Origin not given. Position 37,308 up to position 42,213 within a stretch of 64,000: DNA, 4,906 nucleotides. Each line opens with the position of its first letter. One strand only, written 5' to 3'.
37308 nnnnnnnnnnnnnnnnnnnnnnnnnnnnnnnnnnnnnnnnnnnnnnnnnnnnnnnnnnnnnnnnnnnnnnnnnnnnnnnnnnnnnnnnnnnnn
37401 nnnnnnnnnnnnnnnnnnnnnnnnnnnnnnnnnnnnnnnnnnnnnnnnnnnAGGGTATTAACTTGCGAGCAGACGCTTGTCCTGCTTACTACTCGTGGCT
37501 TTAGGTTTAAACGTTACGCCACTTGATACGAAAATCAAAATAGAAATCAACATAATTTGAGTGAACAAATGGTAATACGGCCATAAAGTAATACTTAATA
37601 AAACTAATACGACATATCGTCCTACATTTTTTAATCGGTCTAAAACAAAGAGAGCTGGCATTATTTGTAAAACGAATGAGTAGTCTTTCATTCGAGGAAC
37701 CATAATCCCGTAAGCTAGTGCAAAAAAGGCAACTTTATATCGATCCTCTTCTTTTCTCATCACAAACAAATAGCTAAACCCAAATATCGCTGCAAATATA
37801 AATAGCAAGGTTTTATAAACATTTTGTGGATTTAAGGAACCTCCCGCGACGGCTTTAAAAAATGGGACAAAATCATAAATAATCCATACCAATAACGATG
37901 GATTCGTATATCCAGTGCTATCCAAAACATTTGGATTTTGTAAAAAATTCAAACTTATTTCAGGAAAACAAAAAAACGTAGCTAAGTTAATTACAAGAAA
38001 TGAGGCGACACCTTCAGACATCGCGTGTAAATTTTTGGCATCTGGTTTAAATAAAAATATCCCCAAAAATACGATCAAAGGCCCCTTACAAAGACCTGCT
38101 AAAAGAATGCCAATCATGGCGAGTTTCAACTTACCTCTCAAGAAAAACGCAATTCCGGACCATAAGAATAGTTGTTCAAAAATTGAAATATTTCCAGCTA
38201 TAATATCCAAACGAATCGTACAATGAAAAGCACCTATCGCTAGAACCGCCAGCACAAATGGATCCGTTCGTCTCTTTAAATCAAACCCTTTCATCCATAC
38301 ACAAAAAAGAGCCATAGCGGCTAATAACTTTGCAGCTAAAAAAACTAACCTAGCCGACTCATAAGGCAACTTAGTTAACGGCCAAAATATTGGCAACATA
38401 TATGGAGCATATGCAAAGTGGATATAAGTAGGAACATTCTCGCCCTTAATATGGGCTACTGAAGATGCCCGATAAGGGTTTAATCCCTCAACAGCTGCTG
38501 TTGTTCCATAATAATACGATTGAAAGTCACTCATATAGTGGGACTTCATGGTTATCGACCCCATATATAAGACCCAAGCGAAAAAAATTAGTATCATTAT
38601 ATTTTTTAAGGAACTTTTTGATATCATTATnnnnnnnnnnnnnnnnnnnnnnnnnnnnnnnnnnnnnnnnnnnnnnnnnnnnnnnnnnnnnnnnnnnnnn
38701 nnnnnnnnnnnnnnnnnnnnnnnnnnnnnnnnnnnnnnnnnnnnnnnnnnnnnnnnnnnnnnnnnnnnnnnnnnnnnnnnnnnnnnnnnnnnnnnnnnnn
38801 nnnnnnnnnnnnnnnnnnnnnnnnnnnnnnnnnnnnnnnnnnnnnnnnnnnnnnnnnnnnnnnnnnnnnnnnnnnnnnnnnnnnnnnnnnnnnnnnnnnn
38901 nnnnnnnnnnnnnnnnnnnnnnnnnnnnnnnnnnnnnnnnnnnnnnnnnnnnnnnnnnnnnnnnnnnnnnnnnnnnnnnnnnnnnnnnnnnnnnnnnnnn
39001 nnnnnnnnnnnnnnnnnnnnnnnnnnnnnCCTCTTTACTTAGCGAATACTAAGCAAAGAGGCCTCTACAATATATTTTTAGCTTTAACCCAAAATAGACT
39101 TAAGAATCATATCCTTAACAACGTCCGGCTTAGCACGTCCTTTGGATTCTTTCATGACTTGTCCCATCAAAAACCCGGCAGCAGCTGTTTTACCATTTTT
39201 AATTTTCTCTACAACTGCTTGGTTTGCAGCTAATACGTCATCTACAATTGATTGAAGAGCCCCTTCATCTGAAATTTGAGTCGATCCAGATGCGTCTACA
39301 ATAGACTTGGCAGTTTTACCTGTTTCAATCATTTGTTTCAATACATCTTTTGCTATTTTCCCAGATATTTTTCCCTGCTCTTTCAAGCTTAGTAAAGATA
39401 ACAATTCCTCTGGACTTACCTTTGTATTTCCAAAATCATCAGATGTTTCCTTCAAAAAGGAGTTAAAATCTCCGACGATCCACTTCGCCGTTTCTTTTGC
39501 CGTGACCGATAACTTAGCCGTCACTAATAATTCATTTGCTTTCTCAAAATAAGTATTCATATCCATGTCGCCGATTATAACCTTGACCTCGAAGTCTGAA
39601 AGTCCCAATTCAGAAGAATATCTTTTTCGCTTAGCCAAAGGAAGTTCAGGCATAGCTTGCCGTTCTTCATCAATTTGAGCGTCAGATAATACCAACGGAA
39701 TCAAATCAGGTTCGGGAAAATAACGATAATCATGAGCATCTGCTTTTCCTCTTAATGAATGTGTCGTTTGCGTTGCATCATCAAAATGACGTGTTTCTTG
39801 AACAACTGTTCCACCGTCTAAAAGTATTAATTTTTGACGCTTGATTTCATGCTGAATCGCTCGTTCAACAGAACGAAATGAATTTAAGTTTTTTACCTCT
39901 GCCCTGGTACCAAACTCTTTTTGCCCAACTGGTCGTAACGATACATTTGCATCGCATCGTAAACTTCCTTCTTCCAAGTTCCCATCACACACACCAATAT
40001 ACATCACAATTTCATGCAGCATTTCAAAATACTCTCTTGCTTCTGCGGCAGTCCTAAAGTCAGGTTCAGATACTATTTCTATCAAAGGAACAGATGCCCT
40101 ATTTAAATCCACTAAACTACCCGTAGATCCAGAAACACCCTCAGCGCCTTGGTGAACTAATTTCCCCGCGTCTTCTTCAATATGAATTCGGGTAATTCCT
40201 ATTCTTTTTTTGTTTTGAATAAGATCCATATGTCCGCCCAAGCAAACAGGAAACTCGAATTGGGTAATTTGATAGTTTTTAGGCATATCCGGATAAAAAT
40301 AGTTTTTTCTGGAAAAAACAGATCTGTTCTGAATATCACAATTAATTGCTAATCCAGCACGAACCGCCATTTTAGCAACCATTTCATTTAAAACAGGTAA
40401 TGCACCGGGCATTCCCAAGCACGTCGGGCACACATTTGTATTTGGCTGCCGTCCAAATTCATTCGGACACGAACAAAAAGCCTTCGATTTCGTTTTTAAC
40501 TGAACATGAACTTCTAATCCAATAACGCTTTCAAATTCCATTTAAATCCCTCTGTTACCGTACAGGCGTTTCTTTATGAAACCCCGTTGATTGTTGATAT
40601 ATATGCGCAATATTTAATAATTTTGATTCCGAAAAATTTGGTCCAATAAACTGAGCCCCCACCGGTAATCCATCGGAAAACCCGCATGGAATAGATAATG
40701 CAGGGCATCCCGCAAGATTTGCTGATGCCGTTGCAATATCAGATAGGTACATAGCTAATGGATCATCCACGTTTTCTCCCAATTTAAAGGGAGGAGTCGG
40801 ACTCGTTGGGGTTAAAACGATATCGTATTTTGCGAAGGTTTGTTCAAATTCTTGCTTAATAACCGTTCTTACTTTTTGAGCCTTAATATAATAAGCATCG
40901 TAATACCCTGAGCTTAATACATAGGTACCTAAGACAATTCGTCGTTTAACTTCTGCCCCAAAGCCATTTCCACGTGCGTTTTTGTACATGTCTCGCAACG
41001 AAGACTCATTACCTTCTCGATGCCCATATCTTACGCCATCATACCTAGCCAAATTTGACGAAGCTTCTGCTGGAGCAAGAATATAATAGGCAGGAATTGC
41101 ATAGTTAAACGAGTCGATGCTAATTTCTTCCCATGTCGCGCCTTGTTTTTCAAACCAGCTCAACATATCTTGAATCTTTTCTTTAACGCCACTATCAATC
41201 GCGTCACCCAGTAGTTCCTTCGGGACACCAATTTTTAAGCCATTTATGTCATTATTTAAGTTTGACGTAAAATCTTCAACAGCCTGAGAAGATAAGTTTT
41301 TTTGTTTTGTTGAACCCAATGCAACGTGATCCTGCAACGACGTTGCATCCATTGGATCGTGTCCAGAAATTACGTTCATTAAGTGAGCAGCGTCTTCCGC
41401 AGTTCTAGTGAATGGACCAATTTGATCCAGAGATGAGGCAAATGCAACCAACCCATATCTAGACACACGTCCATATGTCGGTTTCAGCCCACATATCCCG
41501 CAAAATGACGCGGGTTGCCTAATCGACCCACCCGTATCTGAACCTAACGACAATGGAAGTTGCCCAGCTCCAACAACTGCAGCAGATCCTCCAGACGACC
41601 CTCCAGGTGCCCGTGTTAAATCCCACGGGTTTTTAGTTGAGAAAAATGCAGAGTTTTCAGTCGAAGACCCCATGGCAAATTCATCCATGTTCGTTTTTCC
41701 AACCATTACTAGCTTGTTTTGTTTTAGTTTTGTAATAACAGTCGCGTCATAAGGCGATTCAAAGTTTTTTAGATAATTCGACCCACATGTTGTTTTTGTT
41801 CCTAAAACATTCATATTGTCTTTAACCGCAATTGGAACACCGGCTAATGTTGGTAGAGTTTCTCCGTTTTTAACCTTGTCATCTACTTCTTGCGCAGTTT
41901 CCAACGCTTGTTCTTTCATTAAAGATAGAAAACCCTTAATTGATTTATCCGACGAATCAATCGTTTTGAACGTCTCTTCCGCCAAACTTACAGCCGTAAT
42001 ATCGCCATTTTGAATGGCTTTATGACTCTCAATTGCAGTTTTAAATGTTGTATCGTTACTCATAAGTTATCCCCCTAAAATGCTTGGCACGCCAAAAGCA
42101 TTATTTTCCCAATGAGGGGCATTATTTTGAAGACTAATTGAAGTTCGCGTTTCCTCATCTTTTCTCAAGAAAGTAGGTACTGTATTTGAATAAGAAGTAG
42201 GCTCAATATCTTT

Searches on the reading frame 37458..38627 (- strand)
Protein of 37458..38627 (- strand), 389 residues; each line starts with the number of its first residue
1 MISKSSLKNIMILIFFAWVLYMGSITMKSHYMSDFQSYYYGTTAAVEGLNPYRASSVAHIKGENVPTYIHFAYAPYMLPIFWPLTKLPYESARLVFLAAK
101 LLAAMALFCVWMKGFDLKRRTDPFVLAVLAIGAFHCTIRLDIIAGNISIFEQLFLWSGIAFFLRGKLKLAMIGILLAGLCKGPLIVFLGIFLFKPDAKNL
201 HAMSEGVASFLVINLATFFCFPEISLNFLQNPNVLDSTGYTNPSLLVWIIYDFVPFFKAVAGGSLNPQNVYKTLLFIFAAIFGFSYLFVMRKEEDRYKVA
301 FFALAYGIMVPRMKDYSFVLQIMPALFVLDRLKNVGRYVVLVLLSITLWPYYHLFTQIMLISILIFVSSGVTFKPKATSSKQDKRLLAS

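Call 44: search_protein_families(library=pfam, proteins=[window:37458-38627:-], max_evalue=0.0001)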
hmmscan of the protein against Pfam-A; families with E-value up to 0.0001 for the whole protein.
window:37458-38627:- (389 aa): 1 family
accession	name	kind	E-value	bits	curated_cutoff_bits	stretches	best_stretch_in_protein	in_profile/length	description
PF09594.16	GT87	-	8e-11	42.6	25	1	71-300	1-223/237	Glycosyltransferase family 87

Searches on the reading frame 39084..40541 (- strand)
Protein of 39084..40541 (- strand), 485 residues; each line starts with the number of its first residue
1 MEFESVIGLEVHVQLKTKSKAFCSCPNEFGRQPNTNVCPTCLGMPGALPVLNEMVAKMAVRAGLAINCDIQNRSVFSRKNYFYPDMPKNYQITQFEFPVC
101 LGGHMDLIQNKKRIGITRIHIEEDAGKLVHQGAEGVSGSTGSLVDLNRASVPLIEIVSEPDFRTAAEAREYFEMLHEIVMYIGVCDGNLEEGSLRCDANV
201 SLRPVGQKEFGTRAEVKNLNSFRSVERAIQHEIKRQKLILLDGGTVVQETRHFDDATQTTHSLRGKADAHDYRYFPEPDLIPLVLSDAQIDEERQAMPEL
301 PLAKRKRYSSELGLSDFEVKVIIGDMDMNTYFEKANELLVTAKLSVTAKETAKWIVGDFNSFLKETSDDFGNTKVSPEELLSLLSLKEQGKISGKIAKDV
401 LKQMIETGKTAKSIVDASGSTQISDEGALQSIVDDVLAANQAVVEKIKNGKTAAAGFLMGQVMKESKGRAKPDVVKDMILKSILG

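Call 13: search_protein_families(library=pfam, proteins=[window:39084-40541:-], max_evalue=0.00001)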
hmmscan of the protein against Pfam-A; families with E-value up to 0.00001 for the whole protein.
window:39084-40541:- (485 aa): 2 families
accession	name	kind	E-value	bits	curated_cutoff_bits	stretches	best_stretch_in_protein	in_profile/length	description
PF02934.20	GatB_N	-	6.5e-120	399.9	23.4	1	6-290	2-276/277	GatB/GatE catalytic domain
PF02637.23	GatB_Yqey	-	2.5e-41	141.4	27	1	342-482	7-147/148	GatB domain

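Call 30: find_related_loci(query=window:39084-40541:-, collection=genome_contigs, flank=500)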
Query window:39084-40541:- (485 aa) in genome_contigs; peptide patterns used: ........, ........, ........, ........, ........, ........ (x = any residue, [..] = any of these).
599 stretches matched a pattern (row limit reached: there are more); 594 encode a relative of the query (tblastn E <= 1e-3); the best 80 are kept; 80 distinct loci.
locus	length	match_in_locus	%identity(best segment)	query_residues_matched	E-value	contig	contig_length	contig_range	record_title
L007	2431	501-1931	52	1-483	1e-171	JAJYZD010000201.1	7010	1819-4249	MAG: Bacillota bacterium isolate FK5.bin106 NODE_18307_length_7010_cov_2.768560, whole genome shotgun sequence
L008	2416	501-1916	53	2-479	4e-169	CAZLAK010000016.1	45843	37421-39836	MAG TPA_asm: uncultured Pelotomaculum sp. isolate binchicken_co193_71 genome assembly, contig: NODE_337_length_45843_cov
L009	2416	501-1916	50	2-479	5e-168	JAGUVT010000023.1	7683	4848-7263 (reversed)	MAG: Deltaproteobacteria bacterium isolate DeMMO5_3 c_000000024193, whole genome shotgun sequence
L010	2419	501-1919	50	1-479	1e-165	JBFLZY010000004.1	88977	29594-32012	MAG: Bacillota bacterium isolate MAG124 MAG124_4, whole genome shotgun sequence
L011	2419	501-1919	49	1-479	1e-165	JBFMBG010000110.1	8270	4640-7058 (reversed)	MAG: Bacillota bacterium isolate MAG158 MAG158_110, whole genome shotgun sequence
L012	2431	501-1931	49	3-485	1e-161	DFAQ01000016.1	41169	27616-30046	MAG TPA_asm: Pelotomaculum sp. UBA3102 UBA3102_contig_5158, whole genome shotgun sequence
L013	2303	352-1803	51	1-484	4e-165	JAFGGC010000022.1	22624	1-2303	MAG: Endomicrobiales bacterium isolate Zod_Metabat.1366 k87_6379286, whole genome shotgun sequence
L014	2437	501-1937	47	2-483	3e-161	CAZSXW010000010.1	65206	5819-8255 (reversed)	MAG TPA_asm: uncultured Actinomycetota bacterium isolate binchicken_co294_128 genome assembly, contig: NODE_740_length_6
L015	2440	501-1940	48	1-483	3e-160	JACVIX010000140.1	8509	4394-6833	MAG: Candidatus Geothermincola primus isolate QZM4_2.bin.425 contig140, whole genome shotgun sequence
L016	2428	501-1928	48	3-484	3e-159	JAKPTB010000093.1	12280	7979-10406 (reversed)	MAG: Bacillota bacterium isolate JPNA_metabat.60 k141_1241312, whole genome shotgun sequence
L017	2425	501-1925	48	3-483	7e-159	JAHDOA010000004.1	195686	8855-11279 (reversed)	MAG: Pelotomaculum sp. isolate SL1-B34.2 k141_143409, whole genome shotgun sequence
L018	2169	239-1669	49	3-485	1e-163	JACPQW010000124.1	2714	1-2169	MAG: Candidatus Methylomirabilis oxygeniifera isolate NC_groundwater_663_Ag_B-0.1um_59_32 B_1_S1_Biohub_coassembly_k141_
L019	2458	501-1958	48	3-483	3e-155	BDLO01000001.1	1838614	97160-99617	Coriobacteriaceae bacterium EMTCatB1 DNA, scaffold1, whole genome shotgun sequence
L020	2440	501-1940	45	3-483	2e-157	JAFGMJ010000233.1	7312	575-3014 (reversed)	MAG: Actinomycetota bacterium isolate Zod_Metabat.463 k87_11548883, whole genome shotgun sequence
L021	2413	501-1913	48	4-483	2e-153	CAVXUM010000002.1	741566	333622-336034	MAG: Candidatus Eremiobacteraeota bacterium isolate MFD05841.bin.2.213 genome assembly, contig: contig_17375, whole geno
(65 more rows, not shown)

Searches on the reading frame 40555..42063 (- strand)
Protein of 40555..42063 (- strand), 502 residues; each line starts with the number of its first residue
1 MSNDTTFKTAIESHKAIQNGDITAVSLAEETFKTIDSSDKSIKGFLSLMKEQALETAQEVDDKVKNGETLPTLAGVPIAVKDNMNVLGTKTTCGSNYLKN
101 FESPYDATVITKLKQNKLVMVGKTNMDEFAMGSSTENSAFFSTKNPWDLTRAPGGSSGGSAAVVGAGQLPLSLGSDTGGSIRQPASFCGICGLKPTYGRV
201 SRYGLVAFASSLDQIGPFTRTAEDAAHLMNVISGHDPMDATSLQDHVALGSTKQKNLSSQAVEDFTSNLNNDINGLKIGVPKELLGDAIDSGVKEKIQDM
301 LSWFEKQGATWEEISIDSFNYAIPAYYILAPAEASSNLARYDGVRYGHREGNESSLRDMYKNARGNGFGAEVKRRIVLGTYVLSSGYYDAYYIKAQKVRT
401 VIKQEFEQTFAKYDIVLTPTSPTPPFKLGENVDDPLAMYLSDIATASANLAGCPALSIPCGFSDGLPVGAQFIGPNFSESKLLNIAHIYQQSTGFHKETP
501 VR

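Call 13: search_protein_families(library=pfam, proteins=[window:40555-42063:-], max_evalue=0.00001)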
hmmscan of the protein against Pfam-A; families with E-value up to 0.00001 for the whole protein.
window:40555-42063:- (502 aa): 1 family
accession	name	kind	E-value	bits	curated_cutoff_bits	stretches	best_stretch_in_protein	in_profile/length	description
PF01425.27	Amidase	-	8.2e-154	513.3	27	1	28-483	3-445/445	Amidase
